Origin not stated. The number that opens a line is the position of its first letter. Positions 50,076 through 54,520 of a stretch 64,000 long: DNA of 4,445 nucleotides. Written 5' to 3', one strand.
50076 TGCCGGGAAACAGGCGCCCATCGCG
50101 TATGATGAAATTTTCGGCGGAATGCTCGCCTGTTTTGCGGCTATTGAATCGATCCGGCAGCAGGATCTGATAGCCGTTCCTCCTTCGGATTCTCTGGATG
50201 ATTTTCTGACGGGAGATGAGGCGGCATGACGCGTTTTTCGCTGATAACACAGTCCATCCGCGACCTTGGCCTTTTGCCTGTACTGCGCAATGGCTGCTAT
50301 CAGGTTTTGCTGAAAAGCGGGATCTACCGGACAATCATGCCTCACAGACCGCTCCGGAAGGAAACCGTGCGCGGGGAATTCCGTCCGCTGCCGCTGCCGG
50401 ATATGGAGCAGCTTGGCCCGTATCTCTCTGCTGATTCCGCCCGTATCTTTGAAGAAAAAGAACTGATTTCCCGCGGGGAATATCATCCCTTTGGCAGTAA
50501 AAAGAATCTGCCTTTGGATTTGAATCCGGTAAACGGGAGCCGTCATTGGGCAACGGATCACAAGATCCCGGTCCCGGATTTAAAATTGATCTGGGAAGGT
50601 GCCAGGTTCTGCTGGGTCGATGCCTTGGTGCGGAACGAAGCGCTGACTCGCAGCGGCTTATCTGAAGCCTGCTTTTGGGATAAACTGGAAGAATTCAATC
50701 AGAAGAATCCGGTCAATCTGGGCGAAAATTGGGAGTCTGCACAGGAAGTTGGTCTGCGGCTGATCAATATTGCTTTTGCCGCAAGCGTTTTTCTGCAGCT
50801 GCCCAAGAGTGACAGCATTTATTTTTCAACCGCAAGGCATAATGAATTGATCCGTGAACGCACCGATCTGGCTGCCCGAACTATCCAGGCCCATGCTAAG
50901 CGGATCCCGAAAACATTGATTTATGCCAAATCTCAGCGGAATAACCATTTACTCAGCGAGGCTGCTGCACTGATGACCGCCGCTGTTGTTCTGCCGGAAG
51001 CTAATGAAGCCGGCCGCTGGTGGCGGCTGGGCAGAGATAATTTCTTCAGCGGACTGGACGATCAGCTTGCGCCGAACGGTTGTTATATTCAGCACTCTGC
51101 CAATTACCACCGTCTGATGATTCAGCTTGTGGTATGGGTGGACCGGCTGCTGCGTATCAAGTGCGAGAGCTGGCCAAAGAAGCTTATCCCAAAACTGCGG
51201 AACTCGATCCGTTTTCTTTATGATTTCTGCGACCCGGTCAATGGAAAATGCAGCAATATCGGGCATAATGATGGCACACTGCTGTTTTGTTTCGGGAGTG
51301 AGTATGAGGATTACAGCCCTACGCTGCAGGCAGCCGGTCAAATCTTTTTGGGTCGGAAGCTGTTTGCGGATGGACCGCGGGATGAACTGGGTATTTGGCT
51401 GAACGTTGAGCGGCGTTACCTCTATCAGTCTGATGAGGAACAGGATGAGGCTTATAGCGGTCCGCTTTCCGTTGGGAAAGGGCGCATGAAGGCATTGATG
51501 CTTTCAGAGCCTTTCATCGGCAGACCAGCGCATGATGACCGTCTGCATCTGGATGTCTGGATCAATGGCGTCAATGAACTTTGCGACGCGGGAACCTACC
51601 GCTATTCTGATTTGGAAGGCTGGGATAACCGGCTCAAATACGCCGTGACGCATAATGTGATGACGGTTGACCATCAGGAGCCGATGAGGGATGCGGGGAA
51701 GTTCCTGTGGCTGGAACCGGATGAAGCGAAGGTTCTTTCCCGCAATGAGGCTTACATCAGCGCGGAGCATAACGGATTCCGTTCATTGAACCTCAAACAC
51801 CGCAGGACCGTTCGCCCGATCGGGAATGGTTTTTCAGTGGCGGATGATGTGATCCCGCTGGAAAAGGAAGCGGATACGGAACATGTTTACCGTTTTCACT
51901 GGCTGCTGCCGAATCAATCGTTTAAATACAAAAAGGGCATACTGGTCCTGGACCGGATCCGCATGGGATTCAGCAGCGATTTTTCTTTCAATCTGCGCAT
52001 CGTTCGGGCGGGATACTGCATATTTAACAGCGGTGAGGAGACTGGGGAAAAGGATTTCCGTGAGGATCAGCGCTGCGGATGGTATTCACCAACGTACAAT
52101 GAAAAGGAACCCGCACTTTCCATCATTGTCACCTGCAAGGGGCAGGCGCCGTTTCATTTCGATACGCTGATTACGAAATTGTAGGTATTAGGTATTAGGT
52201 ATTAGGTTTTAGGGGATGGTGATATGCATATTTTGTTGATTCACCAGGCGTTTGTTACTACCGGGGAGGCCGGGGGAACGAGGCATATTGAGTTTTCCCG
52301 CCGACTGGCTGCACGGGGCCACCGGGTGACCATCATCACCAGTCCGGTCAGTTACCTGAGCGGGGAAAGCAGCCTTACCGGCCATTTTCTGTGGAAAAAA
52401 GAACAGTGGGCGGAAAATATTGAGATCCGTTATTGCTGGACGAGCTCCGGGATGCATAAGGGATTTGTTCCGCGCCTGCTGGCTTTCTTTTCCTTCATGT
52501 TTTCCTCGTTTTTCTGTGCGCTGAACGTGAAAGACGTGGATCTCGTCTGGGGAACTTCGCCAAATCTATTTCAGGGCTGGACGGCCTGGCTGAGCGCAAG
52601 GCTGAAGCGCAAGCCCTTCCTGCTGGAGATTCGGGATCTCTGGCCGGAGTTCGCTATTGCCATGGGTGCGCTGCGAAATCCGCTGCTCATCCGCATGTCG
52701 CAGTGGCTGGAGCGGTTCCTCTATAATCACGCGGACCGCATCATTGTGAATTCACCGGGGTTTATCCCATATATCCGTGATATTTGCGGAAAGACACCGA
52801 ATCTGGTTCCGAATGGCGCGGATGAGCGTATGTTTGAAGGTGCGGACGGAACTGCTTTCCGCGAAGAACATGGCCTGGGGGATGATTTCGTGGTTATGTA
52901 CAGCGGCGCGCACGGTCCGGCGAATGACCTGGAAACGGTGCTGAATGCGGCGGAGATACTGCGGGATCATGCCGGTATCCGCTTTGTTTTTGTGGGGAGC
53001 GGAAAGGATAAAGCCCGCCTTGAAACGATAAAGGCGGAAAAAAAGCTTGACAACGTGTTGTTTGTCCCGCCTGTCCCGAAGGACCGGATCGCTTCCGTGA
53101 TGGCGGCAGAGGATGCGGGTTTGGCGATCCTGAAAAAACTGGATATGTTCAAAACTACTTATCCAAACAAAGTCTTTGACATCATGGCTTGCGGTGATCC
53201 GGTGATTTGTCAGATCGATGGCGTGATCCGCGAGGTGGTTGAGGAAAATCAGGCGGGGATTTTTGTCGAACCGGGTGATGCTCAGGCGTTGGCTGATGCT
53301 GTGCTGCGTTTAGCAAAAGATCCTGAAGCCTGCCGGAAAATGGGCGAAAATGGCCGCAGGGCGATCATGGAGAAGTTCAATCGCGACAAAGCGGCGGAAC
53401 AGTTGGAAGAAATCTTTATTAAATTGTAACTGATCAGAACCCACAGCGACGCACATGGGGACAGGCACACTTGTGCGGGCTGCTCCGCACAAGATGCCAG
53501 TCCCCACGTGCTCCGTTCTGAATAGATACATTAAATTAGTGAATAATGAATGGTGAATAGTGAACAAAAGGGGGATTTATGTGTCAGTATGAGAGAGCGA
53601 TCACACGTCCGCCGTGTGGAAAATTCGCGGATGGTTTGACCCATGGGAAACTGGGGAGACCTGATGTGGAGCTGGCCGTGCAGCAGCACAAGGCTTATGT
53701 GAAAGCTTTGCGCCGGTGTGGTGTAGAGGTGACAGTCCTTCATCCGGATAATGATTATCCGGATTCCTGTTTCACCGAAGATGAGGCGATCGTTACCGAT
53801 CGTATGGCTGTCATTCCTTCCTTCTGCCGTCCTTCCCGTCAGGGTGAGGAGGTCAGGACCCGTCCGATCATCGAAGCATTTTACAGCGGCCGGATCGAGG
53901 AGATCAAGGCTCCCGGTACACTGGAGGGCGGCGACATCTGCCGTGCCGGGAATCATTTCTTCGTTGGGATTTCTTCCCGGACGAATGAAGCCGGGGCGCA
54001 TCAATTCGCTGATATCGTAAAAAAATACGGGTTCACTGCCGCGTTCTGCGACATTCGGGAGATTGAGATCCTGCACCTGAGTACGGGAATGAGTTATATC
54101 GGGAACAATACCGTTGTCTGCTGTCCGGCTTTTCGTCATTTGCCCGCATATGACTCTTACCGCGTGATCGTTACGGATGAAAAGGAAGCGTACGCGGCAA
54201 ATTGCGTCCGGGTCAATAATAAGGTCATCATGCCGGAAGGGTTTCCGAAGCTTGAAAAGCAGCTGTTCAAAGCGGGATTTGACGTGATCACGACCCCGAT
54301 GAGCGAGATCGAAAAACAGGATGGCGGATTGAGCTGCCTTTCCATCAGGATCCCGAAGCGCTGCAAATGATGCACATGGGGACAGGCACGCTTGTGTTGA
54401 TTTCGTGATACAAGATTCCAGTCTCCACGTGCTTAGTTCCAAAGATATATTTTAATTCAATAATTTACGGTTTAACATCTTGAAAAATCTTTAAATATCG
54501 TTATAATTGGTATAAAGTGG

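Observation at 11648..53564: Arrays of degenerate tandem heptanucleotides whose conserved core is a stop trinucleotide, placed exactly at gene boundaries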

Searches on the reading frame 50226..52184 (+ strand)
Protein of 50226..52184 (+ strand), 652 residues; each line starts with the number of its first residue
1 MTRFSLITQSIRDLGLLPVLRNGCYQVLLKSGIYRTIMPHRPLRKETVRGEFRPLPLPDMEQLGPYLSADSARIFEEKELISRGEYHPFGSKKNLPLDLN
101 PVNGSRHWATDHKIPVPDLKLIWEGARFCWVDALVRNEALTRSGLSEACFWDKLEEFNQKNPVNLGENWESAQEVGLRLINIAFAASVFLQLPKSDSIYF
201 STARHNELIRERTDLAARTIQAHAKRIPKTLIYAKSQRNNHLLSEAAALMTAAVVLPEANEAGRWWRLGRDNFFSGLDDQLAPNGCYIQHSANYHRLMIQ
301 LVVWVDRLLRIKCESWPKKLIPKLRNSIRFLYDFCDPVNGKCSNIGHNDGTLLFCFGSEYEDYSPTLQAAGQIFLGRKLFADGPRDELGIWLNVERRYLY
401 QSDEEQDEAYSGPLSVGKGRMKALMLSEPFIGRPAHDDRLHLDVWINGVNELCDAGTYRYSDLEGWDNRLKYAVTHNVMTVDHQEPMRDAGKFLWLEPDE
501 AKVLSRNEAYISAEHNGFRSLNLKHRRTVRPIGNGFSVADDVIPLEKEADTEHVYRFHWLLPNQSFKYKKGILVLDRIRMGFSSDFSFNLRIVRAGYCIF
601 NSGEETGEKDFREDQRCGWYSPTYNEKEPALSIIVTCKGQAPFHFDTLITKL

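Call 10: search_protein_families(library=pfam, proteins=[window:50226-52184:+])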
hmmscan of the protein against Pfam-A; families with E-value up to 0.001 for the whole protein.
window:50226-52184:+ (652 aa): 2 families
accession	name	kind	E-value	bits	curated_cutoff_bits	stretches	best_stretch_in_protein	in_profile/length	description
PF07940.18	Hepar_II_III_C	-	1e-20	74.8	24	1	432-639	37-227/237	Heparinase II/III-like, C-terminal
PF16889.11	Hepar_II_III_N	-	2.8e-11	43.8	22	1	220-337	188-303/340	Heparinase II/III N-terminus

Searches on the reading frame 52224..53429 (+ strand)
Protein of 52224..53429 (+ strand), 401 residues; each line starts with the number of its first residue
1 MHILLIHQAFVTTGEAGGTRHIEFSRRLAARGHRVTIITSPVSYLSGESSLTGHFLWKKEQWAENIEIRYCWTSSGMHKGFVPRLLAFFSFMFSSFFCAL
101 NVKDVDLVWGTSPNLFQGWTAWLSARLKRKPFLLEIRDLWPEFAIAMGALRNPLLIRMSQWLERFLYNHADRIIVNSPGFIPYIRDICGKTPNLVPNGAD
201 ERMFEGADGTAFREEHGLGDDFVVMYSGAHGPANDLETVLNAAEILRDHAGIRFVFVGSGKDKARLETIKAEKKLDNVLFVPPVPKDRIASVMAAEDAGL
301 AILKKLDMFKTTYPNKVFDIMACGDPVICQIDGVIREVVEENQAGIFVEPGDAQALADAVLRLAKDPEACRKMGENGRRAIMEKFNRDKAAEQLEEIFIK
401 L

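Call 11: search_protein_families(library=pfam, proteins=[window:52224-53429:+])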
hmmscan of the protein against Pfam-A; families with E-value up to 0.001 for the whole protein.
window:52224-53429:+ (401 aa): 5 families
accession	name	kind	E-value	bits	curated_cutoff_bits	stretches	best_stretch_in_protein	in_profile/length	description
PF00534.26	Glycos_transf_1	-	1.1e-24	87.3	26.4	1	212-379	5-171/172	Glycosyl transferases group 1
PF13692.12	Glyco_trans_1_4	-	3.3e-19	70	27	1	223-366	3-142/142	Glycosyl transferases group 1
PF13579.12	Glyco_trans_4_4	-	2.2e-13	51.3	29.7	1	24-191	10-149/158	Glycosyl transferase 4-like domain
PF13524.12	Glyco_trans_1_2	-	3.3e-12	47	25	1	246-395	9-143/144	Glycosyl transferase-like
PF13439.12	Glyco_transf_4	-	4.9e-12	46.6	28.5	1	22-200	9-167/170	Glycosyltransferase Family 4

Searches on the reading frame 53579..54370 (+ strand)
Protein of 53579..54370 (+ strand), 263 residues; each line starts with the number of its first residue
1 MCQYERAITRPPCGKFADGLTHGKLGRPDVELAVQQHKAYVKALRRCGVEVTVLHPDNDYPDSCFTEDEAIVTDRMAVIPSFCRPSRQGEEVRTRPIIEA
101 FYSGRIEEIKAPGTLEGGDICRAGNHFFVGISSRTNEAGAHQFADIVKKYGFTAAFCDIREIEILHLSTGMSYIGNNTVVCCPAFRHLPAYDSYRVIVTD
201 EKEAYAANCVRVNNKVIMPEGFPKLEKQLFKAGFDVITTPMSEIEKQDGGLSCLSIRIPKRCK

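Call 11: search_protein_families(library=pfam, proteins=[window:53579-54370:+])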
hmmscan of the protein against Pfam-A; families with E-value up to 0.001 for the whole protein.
window:53579-54370:+ (263 aa): 2 families
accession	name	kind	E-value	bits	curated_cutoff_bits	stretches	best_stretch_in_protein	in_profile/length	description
PF19420.4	DDAH_eukar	-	1.1e-17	64.7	23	1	31-253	26-285/291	N,N dimethylarginine dimethylhydrolase, eukaryotic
PF02274.22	ADI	-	1e-14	54.8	22.8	1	59-185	120-260/377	Arginine deiminase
